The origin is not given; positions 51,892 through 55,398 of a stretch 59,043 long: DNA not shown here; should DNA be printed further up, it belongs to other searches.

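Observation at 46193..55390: RHH / PLD-SNF2 / 1197-aa N6-MTase / 533-aa orphan / Cas4-like nuclease operon that fits no canonical defence architecture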

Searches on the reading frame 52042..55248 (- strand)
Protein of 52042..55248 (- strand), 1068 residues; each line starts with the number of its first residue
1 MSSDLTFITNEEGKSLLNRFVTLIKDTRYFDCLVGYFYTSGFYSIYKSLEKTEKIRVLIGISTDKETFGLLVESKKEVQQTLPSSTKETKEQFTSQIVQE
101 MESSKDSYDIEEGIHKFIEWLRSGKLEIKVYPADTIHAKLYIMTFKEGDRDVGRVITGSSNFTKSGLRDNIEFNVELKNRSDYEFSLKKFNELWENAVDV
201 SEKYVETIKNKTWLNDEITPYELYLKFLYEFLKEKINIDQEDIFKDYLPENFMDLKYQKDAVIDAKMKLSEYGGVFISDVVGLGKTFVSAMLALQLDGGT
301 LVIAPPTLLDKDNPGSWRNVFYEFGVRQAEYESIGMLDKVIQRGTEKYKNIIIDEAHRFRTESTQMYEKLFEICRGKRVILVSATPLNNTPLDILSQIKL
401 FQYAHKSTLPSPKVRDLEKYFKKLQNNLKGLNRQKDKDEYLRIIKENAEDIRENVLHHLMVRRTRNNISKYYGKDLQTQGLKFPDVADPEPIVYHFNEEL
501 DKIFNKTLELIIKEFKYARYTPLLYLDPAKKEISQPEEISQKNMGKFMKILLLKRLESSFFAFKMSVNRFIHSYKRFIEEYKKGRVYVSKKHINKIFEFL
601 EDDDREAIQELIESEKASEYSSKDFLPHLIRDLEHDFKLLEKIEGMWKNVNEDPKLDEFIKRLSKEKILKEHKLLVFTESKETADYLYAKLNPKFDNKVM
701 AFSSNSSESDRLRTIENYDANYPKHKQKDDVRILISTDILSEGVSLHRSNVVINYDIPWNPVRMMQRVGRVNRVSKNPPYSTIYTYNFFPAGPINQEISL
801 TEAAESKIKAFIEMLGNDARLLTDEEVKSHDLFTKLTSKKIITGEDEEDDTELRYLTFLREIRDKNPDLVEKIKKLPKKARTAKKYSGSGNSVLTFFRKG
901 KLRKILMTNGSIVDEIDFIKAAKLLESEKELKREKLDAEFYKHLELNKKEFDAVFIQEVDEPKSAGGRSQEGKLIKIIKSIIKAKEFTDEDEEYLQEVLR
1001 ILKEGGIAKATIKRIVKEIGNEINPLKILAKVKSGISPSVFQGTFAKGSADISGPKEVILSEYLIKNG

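Call 5: search_protein_families(library=pfam, proteins=[window:52042-55248:-], max_evalue=0.01)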
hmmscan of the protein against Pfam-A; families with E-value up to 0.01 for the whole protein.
window:52042-55248:- (1068 aa): 10 families
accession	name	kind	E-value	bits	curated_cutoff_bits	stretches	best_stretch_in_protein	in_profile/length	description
PF00271.37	Helicase_C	-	3.3e-19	69.6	23.5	1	667-774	11-109/110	Helicase conserved C-terminal domain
PF13091.12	PLDc_2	-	6.4e-10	39.4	27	1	46-194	26-132/132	PLD-like domain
PF00176.29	SNF2-rel_dom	-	2e-08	34.1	24.9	1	319-471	99-228/290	SNF2-related domain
PF00270.35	DEAD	-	1.3e-07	31.9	26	1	274-387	16-161/167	DEAD/DEAH box helicase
PF22590.2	Cas3-like_C_2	-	2e-07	31.7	27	1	672-774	3-104/106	CRISPR-associated nuclease/helicase Cas3, C-terminal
PF04851.21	ResIII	-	2.3e-07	31.3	22.5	1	256-386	6-162/164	Type III restriction enzyme, res subunit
PF13401.12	AAA_22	-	9.2e-07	29.7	27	1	281-376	14-115/130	AAA domain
PF09565.16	RE_NgoFVII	-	1.2e-05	25.1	23.8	1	104-197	60-152/162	NgoFVII restriction endonuclease N-terminal PLD domain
PF13307.12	Helicase_C_2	-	0.00084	19.9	25.3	1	670-770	8-106/170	Helicase C-terminal domain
PF20720.3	nSTAND3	-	0.0012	19.1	27.2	0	259-296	4-41/155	Novel STAND NTPase 3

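Call 6: search_protein_families(library=padloc, proteins=[window:52042-55248:-], max_evalue=0.01)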
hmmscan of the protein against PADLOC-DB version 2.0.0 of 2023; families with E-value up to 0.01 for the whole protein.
window:52042-55248:- (1068 aa): 36 families (the best 25 are shown)
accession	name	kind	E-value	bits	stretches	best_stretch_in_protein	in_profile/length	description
PDLC01075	C3a139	-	1.4e-45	154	1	23-810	18-761/948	HKD+Snf2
PDLC02621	DrmD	-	1.7e-31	107.3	1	537-874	388-723/1040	DrmD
PDLC02619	DrmD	-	3.6e-26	89.6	2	552-775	301-534/872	DrmD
PDLC02500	BrxHI|BrxHII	-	2.8e-25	87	1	546-852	370-646/933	BrxHI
PDLC02623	DrmD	-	1.1e-23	81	1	651-847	508-688/1040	DrmD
PDLC02193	PLD_Helicase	-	1.4e-23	81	2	628-776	642-799/905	-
PDLC00659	HmaA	-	3e-21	73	1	552-776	376-612/1176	SNF2 helicase / DEAD-box helicase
PDLC02840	DpdE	-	4.8e-18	62.8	1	653-777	542-657/1091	DpdE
PDLC02620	DrmD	-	2.3e-17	60.3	1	543-777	361-580/1060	DrmD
PDLC02843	DpdE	-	2.9e-17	59.9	2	646-774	543-663/1091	DpdE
PDLC02504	BrxHI|BrxHII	-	3.7e-17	59.6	1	536-822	361-624/971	BrxHII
PDLC02572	DrmA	-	1.4e-16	57.7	1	543-776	391-623/1043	DrmA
PDLC02632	DrmD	-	6.7e-15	52.6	1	541-777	392-627/662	DrmD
PDLC02633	DrmD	-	1.8e-14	50.7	1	541-817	394-676/839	DrmD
PDLC02634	DrmD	-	9e-14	48.2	1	548-777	356-586/900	DrmD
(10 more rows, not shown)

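Call 7: search_protein_families(library=ncbifam, proteins=[window:52042-55248:-], max_evalue=0.01)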
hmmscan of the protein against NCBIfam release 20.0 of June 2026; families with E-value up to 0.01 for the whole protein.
window:52042-55248:- (1068 aa): 21 families
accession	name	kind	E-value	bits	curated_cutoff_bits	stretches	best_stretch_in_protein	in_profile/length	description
NF042964.1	phospholipD_antiphage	equivalog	5.1e-45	154.1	1100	2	542-856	592-866/895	phospholipase D-like domain-containing anti-phage protein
NF038317.1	DISARM_DrmD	equivalog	2.1e-33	115.7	610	1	453-876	313-707/1021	DISARM system SNF2-like helicase DrmD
NF041062.1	DpdE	equivalog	1.7e-23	82.6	500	2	606-778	486-643/1048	protein DpdE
NF038318.1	DISARM_DrmD_b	equivalog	1.3e-22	79.7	950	2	553-774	299-530/868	DISARM system SNF2-like helicase DrmD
NF010337.0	PRK13766.1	equivalog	5.3e-12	44.7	610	1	585-775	281-469/781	Hef nuclease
NF003426.0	PRK04914.1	equivalog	2.4e-09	36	576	1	640-776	468-593/959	RNA polymerase-associated protein RapA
TIGR02621.3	cas3_GSU0051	exception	1e-07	31.2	400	1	652-787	253-386/854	type I-G CRISPR-associated helicase/endonuclease Cas3g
NF007882.0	PRK10590.1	equivalog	1.2e-07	31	743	1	673-775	247-340/456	ATP-dependent RNA helicase RhlE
NF008744.0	PRK11776.1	equivalog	8.6e-07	27.9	524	1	641-777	215-339/460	ATP-dependent RNA helicase DbpA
NF053631.1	RNA_helic_CshA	equivalog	1.6e-06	27.3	646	1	641-777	210-334/434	degradosome RNA helicase CshA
NF041790.1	anti-phage_ZorD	equivalog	4.9e-06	24.7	1500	1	650-776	901-1026/1035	type I Zorya anti-phage system protein ZorD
NF053711.1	RNA_heli_RhlE1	exception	9.3e-06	24.6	750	1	657-775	233-339/434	RNA helicase RhlE1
NF008394.0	PRK11192.1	equivalog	1.1e-05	24.5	507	1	672-775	248-342/441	ATP-dependent RNA helicase SrmB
NF053710.1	RNA_heli_RhlE2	exception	1.1e-05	24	925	1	673-776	251-345/635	RNA helicase RhlE2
NF002340.1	PRK01297.1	equivalog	2.1e-05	23.5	564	1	672-775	250-344/372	ATP-dependent RNA helicase RhlB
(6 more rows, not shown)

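Call 11: search_protein_families(library=phrogs, proteins=[window:52042-55248:-], max_evalue=0.001)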
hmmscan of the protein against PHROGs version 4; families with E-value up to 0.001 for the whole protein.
window:52042-55248:- (1068 aa): 5 families
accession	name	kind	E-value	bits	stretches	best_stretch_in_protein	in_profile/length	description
phrog_26785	-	unknown function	1e-262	875.7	1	3-1032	1-1082/1087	-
phrog_62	-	DNA, RNA and nucleotide metabolism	1.3e-30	106.7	1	207-979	668-1262/1881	DNA helicase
phrog_16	-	DNA, RNA and nucleotide metabolism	6.6e-26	91.8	2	598-795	458-613/986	DNA helicase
phrog_23807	-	unknown function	1.9e-20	73.3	1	453-777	335-635/1053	-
phrog_9690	-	DNA, RNA and nucleotide metabolism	3.1e-05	24.2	1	652-784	140-266/306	DNA helicase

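Call 19: find_related_loci(query=window:52042-55248:-, collection=genome_contigs, flank=10000)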
Query window:52042-55248:- (1068 aa) in genome_contigs; peptide patterns used: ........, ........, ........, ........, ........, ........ (x = any residue, [..] = any of these).
184 stretches matched a pattern; 127 encode a relative of the query (tblastn E <= 1e-3); the best 80 are kept; 80 distinct loci.
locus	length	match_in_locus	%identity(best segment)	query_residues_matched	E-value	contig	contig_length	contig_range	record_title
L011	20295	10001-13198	92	1-1068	0e+0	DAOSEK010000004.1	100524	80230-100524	MAG TPA_asm: Candidatus Woesearchaeota archaeon isolate AMR_MDS_1807 NODE_159_length_100524_cov_8.310593, whole genome s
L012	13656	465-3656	77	3-1067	0e+0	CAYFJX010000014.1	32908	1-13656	MAG TPA_asm: uncultured Methanosarcinales archaeon isolate ERP019367_co2_72 genome assembly, contig: NODE_1069_length_32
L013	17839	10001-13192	73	1-1068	0e+0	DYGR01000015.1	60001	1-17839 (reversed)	MAG TPA_asm: Candidatus Methanoperedens nitroreducens isolate BE2012_43_12 Afr_mines_BE2012_293_length_60001_cov_5_48617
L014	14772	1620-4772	70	4-1065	0e+0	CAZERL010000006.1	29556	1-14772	MAG TPA_asm: uncultured archaeon isolate SRP178908_co1_104 genome assembly, contig: NODE_898_length_29556_cov_9.682350,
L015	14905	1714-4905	68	1-1065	0e+0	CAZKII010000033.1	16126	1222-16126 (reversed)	MAG TPA_asm: uncultured Thermoplasmata archaeon isolate SRP141559_co1_83 genome assembly, contig: NODE_1859_length_16126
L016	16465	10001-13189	70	1-1068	0e+0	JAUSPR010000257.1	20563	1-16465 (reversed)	MAG: Thermoplasmata archaeon isolate E21_metabat.bin.9 E21_k141_233148, whole genome shotgun sequence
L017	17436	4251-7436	67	1-1065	0e+0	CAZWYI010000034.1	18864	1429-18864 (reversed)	MAG TPA_asm: uncultured Thermoplasmatales archaeon isolate binchicken_co17_260 genome assembly, contig: NODE_7266_length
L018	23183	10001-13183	69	1-1065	0e+0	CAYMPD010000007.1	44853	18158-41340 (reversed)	MAG TPA_asm: uncultured archaeon isolate binchicken_co17_215 genome assembly, contig: NODE_2480_length_44853_cov_6.18181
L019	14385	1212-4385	68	1-1065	0e+0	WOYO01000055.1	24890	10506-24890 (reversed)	MAG: Thermoplasmata archaeon isolate WOFA06 NODE_756_length_24890_cov_70.332676, whole genome shotgun sequence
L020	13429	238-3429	70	1-1065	0e+0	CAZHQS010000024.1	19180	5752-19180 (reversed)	MAG TPA_asm: Candidatus Hydrothermarchaeota archaeon isolate SRP216583_co1_155 genome assembly, contig: NODE_2305_length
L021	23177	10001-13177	64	1-1065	0e+0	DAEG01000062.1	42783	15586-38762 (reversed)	MAG TPA_asm: Euryarchaeota archaeon UBA287 UBA287_contig_87597, whole genome shotgun sequence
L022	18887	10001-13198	89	1-1068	0e+0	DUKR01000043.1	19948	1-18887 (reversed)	MAG TPA_asm: Candidatus Woesearchaeota archaeon isolate UBA9638 contig_101, whole genome shotgun sequence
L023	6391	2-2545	76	217-1067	0e+0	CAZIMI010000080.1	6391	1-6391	MAG TPA_asm: uncultured Methanosarcinales archaeon isolate SRP077602_co6_348 genome assembly, contig: NODE_17901_length_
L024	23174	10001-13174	70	2-1067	0e+0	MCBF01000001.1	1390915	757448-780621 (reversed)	MAG: Candidatus Altiarchaeales archaeon IMC4 isolate IMC4_SM1 MSIBFv1_B, whole genome shotgun sequence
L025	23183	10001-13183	59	1-1065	0e+0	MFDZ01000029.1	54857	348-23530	MAG: Candidatus Daviesbacteria bacterium RIFCSPLOWO2_02_FULL_41_8 rifcsplowo2_02_scaffold_2075, whole genome shotgun seq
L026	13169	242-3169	65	87-1068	0e+0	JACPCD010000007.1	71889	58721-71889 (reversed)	MAG: Candidatus Woesearchaeota archaeon isolate NC_groundwater_274_Ag_S-0.2um_44_14 S5_GD2017_2_S2_scaffold_383, whole g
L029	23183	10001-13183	57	3-1067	0e+0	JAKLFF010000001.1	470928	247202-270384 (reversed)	MAG: Patescibacteria group bacterium isolate RA.bin150 RA.bin150_1, whole genome shotgun sequence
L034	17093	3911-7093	57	1-1064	0e+0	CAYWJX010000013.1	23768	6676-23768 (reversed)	MAG TPA_asm: uncultured Candidatus Saccharibacteria bacterium isolate binchicken_co3_505 genome assembly, contig: NODE_6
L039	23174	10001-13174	57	3-1064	0e+0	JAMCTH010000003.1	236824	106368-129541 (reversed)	MAG: Patescibacteria group bacterium isolate FK_Sedi_A_Bin.175 NODE_28_length_236824_cov_6.16695, whole genome shotgun s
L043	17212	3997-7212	56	1-1064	0e+0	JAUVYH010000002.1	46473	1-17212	MAG: Candidatus Neomarinimicrobiota bacterium isolate CSMAG_1237 CSMAG_1237_k141_1679376_length_46473_cov_7.9967, whole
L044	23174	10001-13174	56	1-1068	0e+0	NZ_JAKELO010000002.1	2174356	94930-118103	Methanogenium marinum strain DSM 15558 Mgmar-contig02, whole genome shotgun sequence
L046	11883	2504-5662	57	1-1064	0e+0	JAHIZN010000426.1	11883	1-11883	MAG: bacterium isolate Modern_marine.mb.176 Modern_marine.mb.176_k141_2514614, whole genome shotgun sequence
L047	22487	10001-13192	56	1-1068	0e+0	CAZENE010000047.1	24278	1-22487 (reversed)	MAG TPA_asm: uncultured Syntrophorhabdus sp. isolate SRP192927_co10_462 genome assembly, contig: NODE_1177_length_24278_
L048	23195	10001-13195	55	1-1065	0e+0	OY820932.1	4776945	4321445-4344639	MAG: Smithellaceae bacterium isolate 90efb5c7-b315-4df1-98b9-9b59cc098579 genome assembly, chromosome: 1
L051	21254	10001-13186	56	1-1064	0e+0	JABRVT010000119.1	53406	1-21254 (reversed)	MAG: Candidatus Brocadia sp. isolate MAG-01r c_000000000189, whole genome shotgun sequence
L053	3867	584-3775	55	1-1068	0e+0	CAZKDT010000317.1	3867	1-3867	MAG TPA_asm: uncultured Desulfobacteraceae bacterium isolate binchicken_co357_137 genome assembly, contig: NODE_14085_le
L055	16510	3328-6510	56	2-1064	0e+0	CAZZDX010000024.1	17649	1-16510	MAG TPA_asm: uncultured Bacteroidales bacterium isolate SRP178699_co3_119 genome assembly, contig: NODE_1364_length_1764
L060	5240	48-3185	55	6-1068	0e+0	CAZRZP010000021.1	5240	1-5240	MAG TPA_asm: uncultured Methanosarcinales archaeon isolate SRP200020_co5_201 genome assembly, contig: NODE_24766_length_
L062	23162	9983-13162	56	1-1064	0e+0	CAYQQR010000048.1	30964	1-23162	MAG TPA_asm: uncultured Bacteroidaceae bacterium isolate SRP141376_co1_315 genome assembly, contig: NODE_3387_length_309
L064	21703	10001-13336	54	4-1064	0e+0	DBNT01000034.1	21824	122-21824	MAG TPA_asm: Nitrospiraceae bacterium UBA665 UBA665_contig_636, whole genome shotgun sequence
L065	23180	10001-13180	55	1-1064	0e+0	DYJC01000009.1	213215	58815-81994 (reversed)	MAG TPA_asm: Desulfosudis oleivorans isolate FI88_44_71 Afr_mines_FI88_47_length_213215_cov_32_581230, whole genome shot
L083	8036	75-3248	59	1-1066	0e+0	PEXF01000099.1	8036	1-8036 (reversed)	MAG: Candidatus Hydromicrobium americanum isolate CG08_land_8_20_14_0_20_35_9 CG08_land_8_20_14_0.20_scaffold_7149_c, wh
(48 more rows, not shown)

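Call 20: search_dna_similar(query=window:52042-55248:-, collection=phages, mode=protein, max_rows=15)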
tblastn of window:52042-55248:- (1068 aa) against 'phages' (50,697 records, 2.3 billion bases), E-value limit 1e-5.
Records with a match: 14; places in all: 15; records where one place covers at least 80% of the query: 0.
Best place of each record, by identity: <60% 14.
By first word of the organism name: Bacteriophage 6; Listeria 2; Bacillus 2; Gordonia 2; Erysipelothrix 1; Escherichia 1.
By host as written in the record: - 6; Listeria monocytogenes 2; Gordonia terrae 3612 2; Erysipelothrix rhusiopathiae ZJ 1; Bacillus australimaris sKR4M-27 1; Bacillus cereus BC102p 1; Escherichia coli O157:H7 ATCC 43895 1.
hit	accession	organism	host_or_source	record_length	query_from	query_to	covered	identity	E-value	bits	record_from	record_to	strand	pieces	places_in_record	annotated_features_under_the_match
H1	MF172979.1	Erysipelothrix phage phi1605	Erysipelothrix rhusiopathiae ZJ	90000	4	819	76%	25.4%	7e-38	161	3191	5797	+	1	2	DEAD/DEAH box helicase-like protein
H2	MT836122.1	Bacteriophage sp.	human fecal samples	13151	175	826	61%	27.0%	1e-33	147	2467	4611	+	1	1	record has no annotation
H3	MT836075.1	Bacteriophage sp.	human fecal samples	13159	241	826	55%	25.7%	2e-34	150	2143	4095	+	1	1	record has no annotation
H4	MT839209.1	Bacteriophage sp.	human fecal samples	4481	265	787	49%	24.1%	1e-17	94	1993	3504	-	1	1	record has no annotation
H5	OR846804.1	Listeria phage LM 4-11-1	Listeria monocytogenes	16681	187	400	20%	26.2%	6e-7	60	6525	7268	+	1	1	record has no annotation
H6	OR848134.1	Listeria phage LM 4-14-1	Listeria monocytogenes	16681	187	400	20%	26.2%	6e-7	60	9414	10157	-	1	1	record has no annotation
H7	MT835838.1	Bacteriophage sp.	human fecal samples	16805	633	824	18%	25.3%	4e-7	61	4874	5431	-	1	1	record has no annotation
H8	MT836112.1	Bacteriophage sp.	human fecal samples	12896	652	820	16%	27.4%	3e-8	64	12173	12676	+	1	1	record has no annotation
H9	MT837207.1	Bacteriophage sp.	human fecal samples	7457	654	824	16%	25.7%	3e-6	57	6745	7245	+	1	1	record has no annotation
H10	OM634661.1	Bacillus phage vB_BauM_KLEB27-3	Bacillus australimaris sKR4M-27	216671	654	801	14%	26.4%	7e-7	60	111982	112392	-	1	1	helicase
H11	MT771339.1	Gordonia phage Archimedes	Gordonia terrae 3612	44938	269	401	12%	27.3%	4e-6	57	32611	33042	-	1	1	37: hypothetical protein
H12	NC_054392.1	Gordonia phage Archimedes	Gordonia terrae 3612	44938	269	401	12%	27.3%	4e-6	57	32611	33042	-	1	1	37: DNA helicase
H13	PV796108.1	Bacillus phage Edson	Bacillus cereus BC102p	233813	654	785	12%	26.9%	3e-8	64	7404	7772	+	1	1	hypothetical protein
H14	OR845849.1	Escherichia phage ECO95 1-6-1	Escherichia coli O157:H7 ATCC 43895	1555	672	775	10%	29.8%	4e-7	60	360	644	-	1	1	record has no annotation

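Call 28: search_protein_families(library=pfam, proteins=[L011:16558-17175:+, L011:17176-19170:+, L026:6788-7447:+, L026:7440-9722:+, L012:7099-7962:+, L012:7955-9946:+, L011:19841-20095:+, L026:10394-10873:-], max_evalue=0.01)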
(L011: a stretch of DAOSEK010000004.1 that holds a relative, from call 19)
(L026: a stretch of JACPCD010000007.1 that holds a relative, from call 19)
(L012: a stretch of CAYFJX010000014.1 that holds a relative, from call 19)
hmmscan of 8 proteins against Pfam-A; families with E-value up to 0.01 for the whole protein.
L011:16558-17175:+ (205 aa): 0 families

L011:17176-19170:+ (664 aa): 2 families
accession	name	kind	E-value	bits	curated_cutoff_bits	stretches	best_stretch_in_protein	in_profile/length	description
PF13589.12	HATPase_c_3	-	1.8e-18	67.3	25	1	31-145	5-116/137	Histidine kinase-, DNA gyrase B-, and HSP90-like ATPase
PF02518.31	HATPase_c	-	1.8e-06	28.8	26.4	1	32-90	9-67/111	Histidine kinase-, DNA gyrase B-, and HSP90-like ATPase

L026:6788-7447:+ (219 aa): 0 families

L026:7440-9722:+ (760 aa): 0 families

L012:7099-7962:+ (287 aa): 0 families

L012:7955-9946:+ (663 aa): 3 families
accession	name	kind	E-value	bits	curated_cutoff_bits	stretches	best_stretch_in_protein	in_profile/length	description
PF13589.12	HATPase_c_3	-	3.5e-15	56.7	25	1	33-148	5-116/137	Histidine kinase-, DNA gyrase B-, and HSP90-like ATPase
PF02518.31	HATPase_c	-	0.0011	19.9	26.4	1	34-134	9-101/111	Histidine kinase-, DNA gyrase B-, and HSP90-like ATPase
PF13588.12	HSDR_N_2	-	0.0036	17.8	25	0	503-559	24-77/110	Type I restriction enzyme R protein N terminus (HSDR_N)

L011:19841-20095:+ (84 aa): 2 families
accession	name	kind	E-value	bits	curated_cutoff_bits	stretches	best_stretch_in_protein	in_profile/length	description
PF13273.12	DUF4064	-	0.0018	18.9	32.1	1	10-77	13-80/102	Protein of unknown function (DUF4064)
PF13903.11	Claudin_2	-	0.0062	16.8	29.1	1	11-79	93-146/192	PMP-22/EMP/MP20/Claudin tight junction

L026:10394-10873:- (159 aa): 0 families

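Call 29: search_protein_families(library=padloc, proteins=[L011:16558-17175:+, L011:17176-19170:+, L026:6788-7447:+, L026:7440-9722:+, L012:7099-7962:+, L012:7955-9946:+], max_evalue=0.01)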
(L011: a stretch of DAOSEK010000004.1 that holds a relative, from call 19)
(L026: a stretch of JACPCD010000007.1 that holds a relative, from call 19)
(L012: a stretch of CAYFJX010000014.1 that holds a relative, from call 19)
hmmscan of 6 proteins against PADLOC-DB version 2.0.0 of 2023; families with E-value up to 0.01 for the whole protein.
L011:16558-17175:+ (205 aa): 1 family
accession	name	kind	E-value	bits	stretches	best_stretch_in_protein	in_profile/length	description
PDLC02807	DpdA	-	0.0079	13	1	80-138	47-98/417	DpdA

L011:17176-19170:+ (664 aa): 0 families

L026:6788-7447:+ (219 aa): 0 families

L026:7440-9722:+ (760 aa): 1 family
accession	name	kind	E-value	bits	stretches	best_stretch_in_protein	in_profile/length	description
PDLC03925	OloA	-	6.7e-08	30.2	1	50-482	89-519/596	-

L012:7099-7962:+ (287 aa): 0 families

L012:7955-9946:+ (663 aa): 1 family
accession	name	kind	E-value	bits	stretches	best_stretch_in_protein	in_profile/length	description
PDLC00401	SduA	-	9.7e-05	19.9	1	430-478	215-260/404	DUF4263 domain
